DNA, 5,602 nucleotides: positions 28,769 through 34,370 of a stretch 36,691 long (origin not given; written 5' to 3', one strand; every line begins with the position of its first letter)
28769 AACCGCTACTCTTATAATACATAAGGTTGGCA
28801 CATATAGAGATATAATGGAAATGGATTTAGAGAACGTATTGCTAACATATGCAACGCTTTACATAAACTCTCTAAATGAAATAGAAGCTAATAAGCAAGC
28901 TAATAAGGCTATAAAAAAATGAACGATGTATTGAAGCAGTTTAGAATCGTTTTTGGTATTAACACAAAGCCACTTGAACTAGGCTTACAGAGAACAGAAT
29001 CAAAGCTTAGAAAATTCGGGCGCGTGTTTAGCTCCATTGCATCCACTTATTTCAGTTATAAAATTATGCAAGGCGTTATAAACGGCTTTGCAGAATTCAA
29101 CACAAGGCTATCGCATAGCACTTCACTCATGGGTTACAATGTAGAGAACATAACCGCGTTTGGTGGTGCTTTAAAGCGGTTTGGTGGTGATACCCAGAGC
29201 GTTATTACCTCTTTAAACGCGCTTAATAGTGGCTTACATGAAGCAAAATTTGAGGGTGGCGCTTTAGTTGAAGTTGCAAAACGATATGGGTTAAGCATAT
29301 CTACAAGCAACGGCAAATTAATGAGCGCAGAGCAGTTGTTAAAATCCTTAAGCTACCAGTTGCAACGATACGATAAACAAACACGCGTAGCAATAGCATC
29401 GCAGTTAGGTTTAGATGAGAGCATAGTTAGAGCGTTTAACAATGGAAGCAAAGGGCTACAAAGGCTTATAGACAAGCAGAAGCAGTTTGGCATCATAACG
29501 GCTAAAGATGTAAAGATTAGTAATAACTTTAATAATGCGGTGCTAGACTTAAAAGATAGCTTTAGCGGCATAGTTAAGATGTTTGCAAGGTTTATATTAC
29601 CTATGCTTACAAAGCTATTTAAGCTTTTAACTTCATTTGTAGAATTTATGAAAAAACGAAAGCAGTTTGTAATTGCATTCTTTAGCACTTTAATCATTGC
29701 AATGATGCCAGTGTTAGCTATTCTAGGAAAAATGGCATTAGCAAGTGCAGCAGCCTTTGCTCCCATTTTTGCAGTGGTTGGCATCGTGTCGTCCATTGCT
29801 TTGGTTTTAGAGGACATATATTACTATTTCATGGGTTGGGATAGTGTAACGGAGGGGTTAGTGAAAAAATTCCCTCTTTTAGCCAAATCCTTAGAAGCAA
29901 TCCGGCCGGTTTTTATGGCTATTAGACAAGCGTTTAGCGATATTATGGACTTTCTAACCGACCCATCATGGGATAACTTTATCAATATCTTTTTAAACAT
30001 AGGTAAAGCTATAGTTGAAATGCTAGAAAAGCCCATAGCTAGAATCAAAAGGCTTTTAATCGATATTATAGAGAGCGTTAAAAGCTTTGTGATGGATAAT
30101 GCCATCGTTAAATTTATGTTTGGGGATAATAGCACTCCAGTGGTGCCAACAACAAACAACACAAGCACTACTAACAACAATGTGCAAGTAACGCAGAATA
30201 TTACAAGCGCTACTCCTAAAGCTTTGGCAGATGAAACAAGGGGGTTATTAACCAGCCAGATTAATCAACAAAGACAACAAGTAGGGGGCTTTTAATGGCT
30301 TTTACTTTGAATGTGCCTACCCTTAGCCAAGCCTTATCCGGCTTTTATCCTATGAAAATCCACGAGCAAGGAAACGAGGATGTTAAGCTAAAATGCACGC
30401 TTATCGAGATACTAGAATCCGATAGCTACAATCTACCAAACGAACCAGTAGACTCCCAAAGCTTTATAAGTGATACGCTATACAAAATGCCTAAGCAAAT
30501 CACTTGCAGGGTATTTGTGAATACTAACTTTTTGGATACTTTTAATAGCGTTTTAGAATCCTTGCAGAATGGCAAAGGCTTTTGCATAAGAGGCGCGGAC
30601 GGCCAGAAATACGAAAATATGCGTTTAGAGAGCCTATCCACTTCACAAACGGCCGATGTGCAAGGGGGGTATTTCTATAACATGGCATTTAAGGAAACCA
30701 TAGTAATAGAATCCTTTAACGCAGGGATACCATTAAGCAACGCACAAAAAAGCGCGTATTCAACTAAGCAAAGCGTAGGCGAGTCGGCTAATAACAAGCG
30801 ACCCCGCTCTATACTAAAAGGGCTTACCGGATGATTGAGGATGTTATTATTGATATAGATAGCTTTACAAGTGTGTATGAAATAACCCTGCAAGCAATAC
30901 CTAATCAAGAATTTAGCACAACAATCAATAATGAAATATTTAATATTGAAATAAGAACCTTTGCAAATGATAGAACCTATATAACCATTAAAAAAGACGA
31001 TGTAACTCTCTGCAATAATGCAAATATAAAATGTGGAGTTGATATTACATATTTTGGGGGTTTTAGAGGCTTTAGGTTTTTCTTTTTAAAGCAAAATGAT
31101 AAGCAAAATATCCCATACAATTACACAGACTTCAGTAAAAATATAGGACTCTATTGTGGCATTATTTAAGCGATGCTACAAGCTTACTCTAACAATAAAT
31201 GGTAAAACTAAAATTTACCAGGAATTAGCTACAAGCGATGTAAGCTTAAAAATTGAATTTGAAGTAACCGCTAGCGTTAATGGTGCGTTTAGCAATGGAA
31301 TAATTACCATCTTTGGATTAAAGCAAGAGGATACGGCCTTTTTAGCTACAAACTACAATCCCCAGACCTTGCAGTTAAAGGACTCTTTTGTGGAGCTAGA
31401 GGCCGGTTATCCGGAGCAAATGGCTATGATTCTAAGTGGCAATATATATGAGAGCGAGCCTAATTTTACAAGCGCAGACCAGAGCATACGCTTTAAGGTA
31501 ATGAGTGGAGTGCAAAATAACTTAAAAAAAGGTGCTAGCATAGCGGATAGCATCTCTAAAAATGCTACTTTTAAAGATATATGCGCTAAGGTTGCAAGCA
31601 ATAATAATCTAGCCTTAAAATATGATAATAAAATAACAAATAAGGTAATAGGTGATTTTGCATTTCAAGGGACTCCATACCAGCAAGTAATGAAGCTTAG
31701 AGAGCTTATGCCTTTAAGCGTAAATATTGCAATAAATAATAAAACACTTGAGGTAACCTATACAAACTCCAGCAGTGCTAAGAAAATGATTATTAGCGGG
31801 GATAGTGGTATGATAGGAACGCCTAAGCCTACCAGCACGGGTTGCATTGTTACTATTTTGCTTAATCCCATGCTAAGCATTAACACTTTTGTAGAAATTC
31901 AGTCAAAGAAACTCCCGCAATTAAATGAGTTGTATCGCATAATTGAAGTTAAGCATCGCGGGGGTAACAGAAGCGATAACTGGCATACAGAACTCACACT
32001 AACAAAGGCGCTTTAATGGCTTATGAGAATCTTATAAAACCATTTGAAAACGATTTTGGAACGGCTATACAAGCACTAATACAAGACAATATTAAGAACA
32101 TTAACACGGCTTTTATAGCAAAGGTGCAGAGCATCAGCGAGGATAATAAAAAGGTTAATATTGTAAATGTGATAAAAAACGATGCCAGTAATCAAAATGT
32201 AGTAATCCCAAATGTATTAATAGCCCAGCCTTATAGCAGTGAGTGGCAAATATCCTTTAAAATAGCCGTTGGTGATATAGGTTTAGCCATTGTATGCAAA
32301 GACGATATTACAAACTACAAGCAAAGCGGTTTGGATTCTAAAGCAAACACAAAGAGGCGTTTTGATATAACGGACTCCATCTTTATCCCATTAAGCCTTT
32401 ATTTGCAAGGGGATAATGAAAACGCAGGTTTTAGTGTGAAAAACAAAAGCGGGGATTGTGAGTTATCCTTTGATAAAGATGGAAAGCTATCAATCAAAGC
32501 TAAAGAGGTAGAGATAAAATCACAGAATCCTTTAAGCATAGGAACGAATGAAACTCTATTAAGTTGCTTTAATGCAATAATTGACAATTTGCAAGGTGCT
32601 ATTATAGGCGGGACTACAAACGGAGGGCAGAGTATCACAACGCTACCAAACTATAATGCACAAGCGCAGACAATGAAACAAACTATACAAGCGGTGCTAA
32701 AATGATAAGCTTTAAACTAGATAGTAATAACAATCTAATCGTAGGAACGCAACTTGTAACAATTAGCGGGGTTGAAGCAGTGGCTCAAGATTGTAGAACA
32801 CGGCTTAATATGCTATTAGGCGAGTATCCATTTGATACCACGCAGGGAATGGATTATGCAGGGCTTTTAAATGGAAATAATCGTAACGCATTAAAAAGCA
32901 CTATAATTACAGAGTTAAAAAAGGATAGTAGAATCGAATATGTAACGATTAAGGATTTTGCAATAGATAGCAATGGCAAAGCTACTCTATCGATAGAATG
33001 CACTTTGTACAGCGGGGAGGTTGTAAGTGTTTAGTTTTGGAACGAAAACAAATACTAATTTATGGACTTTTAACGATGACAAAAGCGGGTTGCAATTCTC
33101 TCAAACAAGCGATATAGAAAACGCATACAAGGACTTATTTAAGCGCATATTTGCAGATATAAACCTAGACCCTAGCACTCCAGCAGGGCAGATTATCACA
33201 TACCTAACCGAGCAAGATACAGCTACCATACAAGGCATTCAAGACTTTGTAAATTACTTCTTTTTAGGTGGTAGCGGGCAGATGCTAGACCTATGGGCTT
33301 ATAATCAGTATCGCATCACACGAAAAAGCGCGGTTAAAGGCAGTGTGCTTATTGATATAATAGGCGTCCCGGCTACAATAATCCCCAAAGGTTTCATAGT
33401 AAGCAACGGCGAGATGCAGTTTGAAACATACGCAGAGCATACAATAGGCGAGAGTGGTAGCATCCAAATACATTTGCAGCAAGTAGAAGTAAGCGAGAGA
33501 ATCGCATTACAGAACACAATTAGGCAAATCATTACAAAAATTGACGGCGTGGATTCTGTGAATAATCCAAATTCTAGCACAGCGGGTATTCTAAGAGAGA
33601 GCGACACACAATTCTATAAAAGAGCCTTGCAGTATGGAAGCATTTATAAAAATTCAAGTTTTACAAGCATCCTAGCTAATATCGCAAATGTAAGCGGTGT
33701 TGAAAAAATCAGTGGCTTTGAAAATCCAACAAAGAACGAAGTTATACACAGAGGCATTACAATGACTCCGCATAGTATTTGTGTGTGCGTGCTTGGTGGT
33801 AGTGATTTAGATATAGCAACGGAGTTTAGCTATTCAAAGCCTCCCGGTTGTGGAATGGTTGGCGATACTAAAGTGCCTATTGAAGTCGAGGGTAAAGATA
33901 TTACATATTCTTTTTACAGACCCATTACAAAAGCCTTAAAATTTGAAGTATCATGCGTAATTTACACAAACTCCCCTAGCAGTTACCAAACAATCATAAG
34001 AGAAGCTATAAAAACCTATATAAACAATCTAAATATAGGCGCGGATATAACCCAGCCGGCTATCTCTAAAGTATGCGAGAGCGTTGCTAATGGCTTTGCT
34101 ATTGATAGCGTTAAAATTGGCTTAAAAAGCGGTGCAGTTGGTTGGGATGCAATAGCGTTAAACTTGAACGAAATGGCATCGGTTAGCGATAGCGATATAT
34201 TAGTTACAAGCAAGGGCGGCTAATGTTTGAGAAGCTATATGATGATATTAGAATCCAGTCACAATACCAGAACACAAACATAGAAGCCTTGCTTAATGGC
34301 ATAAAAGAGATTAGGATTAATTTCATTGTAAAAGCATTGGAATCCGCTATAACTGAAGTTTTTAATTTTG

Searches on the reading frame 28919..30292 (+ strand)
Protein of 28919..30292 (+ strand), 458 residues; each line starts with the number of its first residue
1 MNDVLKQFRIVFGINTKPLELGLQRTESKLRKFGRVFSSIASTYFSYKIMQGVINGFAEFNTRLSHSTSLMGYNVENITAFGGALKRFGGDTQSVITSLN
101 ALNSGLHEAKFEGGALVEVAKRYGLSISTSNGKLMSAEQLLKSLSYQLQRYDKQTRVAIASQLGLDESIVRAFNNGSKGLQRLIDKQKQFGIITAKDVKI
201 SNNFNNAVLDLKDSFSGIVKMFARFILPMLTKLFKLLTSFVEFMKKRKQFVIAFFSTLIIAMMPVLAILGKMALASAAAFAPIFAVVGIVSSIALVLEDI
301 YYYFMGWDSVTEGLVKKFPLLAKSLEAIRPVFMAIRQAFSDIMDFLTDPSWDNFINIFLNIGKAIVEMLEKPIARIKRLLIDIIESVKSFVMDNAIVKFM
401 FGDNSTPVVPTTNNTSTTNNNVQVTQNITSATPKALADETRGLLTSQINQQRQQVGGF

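Call 78: search_protein_families(library=pfam, proteins=[window:28919-30292:+], max_evalue=0.01)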
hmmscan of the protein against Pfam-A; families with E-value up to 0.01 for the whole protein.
window:28919-30292:+ (458 aa): 1 family
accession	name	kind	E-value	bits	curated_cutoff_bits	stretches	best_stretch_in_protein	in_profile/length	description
PF10145.14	PhageMin_Tail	-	8.7e-08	32.7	33.2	1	54-163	93-199/201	Phage-related minor tail protein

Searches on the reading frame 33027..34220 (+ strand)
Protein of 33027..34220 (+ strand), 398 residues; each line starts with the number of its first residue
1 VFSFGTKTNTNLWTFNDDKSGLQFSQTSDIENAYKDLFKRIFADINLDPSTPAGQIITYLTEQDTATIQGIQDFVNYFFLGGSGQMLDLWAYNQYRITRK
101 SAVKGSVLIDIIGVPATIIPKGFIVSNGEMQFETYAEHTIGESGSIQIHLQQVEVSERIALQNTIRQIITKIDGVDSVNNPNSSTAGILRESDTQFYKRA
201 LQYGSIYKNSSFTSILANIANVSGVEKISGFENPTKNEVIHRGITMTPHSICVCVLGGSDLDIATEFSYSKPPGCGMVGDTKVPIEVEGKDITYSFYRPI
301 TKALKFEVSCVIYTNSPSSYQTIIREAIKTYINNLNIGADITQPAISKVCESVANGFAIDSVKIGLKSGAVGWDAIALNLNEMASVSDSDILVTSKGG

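Call 78: search_protein_families(library=pfam, proteins=[window:33027-34220:+], max_evalue=0.01)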
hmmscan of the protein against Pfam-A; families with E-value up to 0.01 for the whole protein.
window:33027-34220:+ (398 aa): 1 family
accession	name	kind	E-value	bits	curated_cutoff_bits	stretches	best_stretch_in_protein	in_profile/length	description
PF04865.19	Baseplate_J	-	3.7e-14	53.1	21.1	1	84-202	2-124/255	Baseplate J-like protein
